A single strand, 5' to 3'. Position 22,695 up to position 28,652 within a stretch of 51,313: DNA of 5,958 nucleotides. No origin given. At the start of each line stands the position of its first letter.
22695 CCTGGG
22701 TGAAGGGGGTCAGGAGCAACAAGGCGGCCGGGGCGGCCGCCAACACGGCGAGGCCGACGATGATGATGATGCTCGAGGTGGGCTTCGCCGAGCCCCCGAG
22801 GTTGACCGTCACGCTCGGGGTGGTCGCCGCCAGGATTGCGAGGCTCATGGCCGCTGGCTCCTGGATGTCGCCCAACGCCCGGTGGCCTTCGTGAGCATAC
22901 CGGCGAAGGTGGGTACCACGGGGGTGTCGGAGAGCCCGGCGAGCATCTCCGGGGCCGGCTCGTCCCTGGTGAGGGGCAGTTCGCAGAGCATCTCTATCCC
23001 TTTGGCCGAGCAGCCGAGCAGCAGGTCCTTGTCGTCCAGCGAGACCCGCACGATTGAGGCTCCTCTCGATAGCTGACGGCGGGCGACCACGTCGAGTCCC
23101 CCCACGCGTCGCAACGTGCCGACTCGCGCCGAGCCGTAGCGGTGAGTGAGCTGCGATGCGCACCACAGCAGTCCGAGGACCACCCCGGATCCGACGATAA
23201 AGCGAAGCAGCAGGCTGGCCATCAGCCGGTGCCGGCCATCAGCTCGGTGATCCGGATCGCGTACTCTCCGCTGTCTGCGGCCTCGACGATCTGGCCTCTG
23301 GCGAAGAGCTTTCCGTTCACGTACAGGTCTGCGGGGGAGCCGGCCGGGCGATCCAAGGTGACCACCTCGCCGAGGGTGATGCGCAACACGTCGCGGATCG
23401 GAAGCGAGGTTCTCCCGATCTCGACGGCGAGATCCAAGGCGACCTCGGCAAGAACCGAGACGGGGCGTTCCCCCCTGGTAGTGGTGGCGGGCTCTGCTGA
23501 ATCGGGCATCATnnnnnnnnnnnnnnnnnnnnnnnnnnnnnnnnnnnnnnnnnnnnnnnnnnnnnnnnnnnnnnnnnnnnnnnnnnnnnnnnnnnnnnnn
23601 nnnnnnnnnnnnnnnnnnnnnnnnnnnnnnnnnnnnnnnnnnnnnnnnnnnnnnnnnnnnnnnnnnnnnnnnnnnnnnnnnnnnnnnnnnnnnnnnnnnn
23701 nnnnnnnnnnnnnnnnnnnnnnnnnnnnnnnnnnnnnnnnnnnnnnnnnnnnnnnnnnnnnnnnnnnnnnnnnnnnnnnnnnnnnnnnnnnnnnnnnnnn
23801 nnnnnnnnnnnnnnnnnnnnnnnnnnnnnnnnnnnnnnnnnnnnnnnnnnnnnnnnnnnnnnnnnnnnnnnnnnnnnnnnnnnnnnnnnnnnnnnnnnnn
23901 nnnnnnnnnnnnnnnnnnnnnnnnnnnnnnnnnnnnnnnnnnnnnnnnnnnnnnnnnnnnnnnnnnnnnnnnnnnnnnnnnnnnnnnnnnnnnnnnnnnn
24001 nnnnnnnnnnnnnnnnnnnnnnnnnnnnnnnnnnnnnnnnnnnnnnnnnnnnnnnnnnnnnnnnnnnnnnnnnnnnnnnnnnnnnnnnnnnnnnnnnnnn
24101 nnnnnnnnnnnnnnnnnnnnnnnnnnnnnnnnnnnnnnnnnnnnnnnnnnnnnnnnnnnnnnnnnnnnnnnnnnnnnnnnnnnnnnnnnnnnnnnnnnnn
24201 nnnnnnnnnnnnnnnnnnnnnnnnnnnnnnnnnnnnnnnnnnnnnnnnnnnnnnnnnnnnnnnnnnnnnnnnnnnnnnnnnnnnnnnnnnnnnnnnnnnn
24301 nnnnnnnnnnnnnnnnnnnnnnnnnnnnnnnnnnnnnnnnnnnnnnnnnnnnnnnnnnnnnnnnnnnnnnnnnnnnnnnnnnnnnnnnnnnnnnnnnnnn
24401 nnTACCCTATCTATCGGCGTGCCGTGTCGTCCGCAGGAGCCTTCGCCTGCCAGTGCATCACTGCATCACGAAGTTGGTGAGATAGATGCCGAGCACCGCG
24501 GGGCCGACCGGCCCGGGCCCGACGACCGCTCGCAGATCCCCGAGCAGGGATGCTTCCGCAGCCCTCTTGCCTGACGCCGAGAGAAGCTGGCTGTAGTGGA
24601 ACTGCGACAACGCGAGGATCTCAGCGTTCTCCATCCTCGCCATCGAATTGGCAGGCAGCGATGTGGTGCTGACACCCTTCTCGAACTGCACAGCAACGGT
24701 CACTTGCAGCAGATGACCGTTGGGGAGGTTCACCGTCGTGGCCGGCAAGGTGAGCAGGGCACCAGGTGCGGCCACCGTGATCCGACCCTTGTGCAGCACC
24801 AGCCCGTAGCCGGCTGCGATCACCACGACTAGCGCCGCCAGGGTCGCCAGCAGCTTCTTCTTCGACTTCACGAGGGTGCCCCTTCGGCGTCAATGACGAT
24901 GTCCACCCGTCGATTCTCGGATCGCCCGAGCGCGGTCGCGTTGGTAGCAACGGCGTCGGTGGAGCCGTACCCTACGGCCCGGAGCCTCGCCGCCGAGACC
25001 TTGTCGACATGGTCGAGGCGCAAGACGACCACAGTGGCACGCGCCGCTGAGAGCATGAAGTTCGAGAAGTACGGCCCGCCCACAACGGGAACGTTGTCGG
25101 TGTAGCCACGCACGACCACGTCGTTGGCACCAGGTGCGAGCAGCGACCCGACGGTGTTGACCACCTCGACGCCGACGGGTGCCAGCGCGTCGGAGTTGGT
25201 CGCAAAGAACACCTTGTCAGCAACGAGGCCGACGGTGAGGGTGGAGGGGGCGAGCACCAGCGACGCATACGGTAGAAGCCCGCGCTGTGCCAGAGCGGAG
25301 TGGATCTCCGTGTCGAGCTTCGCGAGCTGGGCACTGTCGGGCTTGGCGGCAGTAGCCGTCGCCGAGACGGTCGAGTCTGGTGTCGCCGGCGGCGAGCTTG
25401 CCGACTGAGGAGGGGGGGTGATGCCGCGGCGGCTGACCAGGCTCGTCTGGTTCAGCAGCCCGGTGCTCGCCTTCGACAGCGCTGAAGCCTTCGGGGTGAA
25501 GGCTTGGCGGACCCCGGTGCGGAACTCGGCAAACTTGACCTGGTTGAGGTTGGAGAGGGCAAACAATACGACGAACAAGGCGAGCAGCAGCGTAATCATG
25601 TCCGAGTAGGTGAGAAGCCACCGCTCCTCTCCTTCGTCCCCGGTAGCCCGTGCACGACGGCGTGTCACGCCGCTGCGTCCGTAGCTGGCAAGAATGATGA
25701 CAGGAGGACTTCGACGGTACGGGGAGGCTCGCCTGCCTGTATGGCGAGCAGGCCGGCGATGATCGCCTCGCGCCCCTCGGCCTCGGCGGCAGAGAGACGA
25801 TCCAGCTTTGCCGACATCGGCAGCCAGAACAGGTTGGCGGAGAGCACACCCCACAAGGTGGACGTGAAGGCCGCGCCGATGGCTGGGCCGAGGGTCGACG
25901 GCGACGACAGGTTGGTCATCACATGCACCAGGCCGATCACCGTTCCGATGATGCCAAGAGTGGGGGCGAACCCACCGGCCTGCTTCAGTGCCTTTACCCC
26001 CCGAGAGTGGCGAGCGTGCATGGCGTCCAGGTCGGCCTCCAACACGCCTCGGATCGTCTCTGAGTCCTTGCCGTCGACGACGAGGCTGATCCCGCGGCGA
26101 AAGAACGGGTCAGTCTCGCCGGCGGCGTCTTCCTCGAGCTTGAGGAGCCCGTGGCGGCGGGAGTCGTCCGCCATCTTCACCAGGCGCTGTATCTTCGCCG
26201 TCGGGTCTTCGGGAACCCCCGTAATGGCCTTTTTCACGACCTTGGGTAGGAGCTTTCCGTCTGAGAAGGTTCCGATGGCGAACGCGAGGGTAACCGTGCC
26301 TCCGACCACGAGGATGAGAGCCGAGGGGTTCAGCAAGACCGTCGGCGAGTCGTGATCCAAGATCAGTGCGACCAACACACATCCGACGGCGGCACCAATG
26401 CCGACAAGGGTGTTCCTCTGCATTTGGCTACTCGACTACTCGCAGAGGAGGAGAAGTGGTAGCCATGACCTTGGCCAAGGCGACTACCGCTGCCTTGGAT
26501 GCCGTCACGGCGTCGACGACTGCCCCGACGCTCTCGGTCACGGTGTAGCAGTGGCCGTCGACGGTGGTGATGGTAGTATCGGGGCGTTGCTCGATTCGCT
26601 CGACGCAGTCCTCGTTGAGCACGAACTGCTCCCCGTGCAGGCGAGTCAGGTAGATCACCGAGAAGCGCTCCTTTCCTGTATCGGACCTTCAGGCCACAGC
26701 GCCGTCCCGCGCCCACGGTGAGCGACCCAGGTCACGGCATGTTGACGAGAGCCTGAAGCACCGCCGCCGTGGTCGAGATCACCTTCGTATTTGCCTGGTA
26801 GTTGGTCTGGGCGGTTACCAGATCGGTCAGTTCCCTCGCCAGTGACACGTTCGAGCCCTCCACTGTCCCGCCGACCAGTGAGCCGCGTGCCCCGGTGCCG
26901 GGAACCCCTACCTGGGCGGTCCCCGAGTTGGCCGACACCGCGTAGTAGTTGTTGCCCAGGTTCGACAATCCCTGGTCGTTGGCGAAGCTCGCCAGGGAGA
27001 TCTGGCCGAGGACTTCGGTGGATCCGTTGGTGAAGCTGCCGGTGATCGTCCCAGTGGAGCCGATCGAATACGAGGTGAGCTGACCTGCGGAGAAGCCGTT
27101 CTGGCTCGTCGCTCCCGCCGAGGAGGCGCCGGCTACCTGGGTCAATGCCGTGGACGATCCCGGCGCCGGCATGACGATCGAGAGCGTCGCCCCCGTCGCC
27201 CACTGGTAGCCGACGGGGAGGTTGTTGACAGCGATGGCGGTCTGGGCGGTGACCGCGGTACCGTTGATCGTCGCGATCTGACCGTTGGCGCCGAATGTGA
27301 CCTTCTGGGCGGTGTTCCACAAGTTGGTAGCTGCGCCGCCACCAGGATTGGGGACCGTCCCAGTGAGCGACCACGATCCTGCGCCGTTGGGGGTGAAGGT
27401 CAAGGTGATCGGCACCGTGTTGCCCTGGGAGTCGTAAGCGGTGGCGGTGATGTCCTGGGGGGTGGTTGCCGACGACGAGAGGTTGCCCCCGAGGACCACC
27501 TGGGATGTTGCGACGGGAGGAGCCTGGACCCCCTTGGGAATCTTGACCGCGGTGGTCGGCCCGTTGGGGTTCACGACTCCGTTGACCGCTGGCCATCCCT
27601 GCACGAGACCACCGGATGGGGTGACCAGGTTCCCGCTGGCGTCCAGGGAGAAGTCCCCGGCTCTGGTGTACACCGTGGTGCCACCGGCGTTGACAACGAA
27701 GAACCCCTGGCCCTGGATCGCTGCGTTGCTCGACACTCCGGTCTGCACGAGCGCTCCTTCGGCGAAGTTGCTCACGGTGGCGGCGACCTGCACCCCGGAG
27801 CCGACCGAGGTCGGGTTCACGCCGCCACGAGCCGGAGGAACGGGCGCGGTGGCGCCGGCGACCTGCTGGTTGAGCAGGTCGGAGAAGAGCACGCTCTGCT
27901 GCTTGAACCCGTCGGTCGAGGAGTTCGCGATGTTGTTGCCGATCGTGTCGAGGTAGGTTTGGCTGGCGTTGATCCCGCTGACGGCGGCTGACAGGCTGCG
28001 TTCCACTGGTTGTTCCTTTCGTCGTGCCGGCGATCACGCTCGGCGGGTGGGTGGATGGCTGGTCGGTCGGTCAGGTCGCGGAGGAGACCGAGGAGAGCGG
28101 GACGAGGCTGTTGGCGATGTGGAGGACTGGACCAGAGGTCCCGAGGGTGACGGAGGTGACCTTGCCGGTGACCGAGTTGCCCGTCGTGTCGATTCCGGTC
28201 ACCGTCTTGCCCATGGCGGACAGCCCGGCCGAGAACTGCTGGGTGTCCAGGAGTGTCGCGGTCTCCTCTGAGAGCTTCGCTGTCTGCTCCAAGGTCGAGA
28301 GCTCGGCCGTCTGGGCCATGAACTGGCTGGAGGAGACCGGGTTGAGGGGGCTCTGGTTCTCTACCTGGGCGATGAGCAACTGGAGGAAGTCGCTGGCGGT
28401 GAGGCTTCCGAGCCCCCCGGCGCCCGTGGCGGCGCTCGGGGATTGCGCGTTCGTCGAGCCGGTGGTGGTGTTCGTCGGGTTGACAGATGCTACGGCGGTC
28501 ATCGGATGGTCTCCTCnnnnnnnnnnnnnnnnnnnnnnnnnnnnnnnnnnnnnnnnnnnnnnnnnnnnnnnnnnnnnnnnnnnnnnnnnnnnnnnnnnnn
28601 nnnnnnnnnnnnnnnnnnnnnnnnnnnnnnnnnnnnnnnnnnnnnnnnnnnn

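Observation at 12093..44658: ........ regulon: a sigma-28-type -10 box precedes many flagellar genes and sits a fixed 7-8 nt from six start codons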

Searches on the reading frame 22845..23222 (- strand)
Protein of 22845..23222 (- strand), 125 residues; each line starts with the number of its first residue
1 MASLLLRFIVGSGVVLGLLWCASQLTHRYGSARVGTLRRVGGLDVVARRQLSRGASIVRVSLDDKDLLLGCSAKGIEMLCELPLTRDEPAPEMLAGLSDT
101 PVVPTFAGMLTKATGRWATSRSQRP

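Call 9: search_protein_families(library=pfam, proteins=[window:22845-23222:-], max_evalue=0.01)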
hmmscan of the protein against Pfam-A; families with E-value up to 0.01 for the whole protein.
window:22845-23222:- (125 aa): 1 family
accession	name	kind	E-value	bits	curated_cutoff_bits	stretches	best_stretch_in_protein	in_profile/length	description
PF04347.18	FliO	-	6.7e-07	29.8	22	1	38-113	17-89/91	Flagellar biosynthesis protein, FliO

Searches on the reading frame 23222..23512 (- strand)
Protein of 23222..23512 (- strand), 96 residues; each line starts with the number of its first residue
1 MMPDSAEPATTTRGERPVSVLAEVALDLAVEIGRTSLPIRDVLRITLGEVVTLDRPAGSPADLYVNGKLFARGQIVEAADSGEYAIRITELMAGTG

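Call 9: search_protein_families(library=pfam, proteins=[window:23222-23512:-], max_evalue=0.01)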
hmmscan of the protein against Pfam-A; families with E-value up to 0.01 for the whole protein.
window:23222-23512:- (96 aa): 1 family
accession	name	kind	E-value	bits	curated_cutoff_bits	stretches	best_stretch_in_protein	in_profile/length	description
PF01052.25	FliMN_C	-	2.8e-19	69.2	23.8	1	21-91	3-71/73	Type III flagellar switch regulator (C-ring) FliN C-term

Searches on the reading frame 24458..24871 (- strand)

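Call 9: search_protein_families(library=pfam, proteins=[window:24458-24871:-], max_evalue=0.01)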
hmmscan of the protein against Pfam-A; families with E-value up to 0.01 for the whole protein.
window:24458-24871:- (137 aa): 1 family
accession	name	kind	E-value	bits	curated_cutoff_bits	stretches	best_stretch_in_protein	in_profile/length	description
PF03748.19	FliL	-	2.1e-11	44.7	24.6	1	41-137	3-103/103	Flagellar basal body-associated protein FliL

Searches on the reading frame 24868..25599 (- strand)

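Call 9: search_protein_families(library=pfam, proteins=[window:24868-25599:-], max_evalue=0.01)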
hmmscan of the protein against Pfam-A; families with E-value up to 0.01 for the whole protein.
window:24868-25599:- (243 aa): 2 families
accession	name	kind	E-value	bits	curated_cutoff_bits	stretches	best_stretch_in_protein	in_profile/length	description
PF00691.25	OmpA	-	4e-11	43.6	27.2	1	131-230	1-98/98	OmpA family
PF13677.11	MotB_plug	-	1.9e-07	31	24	1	1-34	25-58/58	Membrane MotB of proton-channel complex MotA/MotB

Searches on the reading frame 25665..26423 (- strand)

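Call 9: search_protein_families(library=pfam, proteins=[window:25665-26423:-], max_evalue=0.01)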
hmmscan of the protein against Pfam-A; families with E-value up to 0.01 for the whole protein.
window:25665-26423:- (252 aa): 1 family
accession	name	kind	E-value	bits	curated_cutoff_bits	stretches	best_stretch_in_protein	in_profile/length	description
PF01618.21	MotA_ExbB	-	2.5e-30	105.3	22.9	1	103-217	5-124/127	MotA/TolQ/ExbB proton channel family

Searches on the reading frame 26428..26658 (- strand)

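Call 10: search_protein_families(library=pfam, proteins=[window:26428-26658:-], max_evalue=0.01)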
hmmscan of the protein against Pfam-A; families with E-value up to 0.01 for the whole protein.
window:26428-26658:- (76 aa): 1 family
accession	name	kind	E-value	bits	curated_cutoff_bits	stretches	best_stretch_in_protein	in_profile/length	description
PF06289.16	FlbD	-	2.4e-21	75.5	24.7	1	1-58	1-58/59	Flagellar and Swarming motility proteins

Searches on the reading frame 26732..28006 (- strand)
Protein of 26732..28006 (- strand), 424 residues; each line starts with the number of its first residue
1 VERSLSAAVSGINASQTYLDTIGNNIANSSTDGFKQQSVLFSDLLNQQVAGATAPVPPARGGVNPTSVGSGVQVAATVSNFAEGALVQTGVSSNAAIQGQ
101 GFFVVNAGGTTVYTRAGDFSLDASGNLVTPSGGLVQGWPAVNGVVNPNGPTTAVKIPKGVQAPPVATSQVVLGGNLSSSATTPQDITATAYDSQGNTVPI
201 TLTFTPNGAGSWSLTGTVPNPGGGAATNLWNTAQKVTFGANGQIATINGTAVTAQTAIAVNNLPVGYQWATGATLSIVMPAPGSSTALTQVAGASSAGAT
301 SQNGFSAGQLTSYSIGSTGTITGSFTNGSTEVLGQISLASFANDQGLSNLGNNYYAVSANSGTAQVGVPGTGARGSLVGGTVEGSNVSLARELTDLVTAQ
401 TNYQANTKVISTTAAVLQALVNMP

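Call 10: search_protein_families(library=pfam, proteins=[window:26732-28006:-], max_evalue=0.01)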
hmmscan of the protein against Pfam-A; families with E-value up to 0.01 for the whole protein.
window:26732-28006:- (424 aa): 4 families
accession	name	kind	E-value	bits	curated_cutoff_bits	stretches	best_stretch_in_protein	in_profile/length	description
PF22692.1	LlgE_F_G_D1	-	1.3e-14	54.5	27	1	96-161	1-52/64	Flagellar hook protein FlgE/F/G D1 domain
PF06429.18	Flg_bbr_C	-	1.9e-13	50.1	23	1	380-423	3-46/46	Flagellar basal body rod FlgEFG protein C-terminal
PF07559.19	FlgE_D2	-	2.6e-11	44.6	22.7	1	179-305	17-142/142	Flagellar basal body protein FlaE D2 domain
PF00460.25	Flg_bb_rod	-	8.4e-08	32.5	20.7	1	6-35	2-31/31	Flagella basal body rod protein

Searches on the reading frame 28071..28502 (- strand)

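Call 10: search_protein_families(library=pfam, proteins=[window:28071-28502:-], max_evalue=0.01)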
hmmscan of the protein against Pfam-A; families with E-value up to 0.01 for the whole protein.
window:28071-28502:- (143 aa): 2 families
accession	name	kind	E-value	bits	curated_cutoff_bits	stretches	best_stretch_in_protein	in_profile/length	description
PF03963.19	FlgD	-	3.9e-17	62.6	27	1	11-80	3-72/75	Flagellar hook capping protein - N-terminal region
PF13861.12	FLgD_tudor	-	0.00018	22.1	26.9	1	109-139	25-57/58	FlgD Tudor-like domain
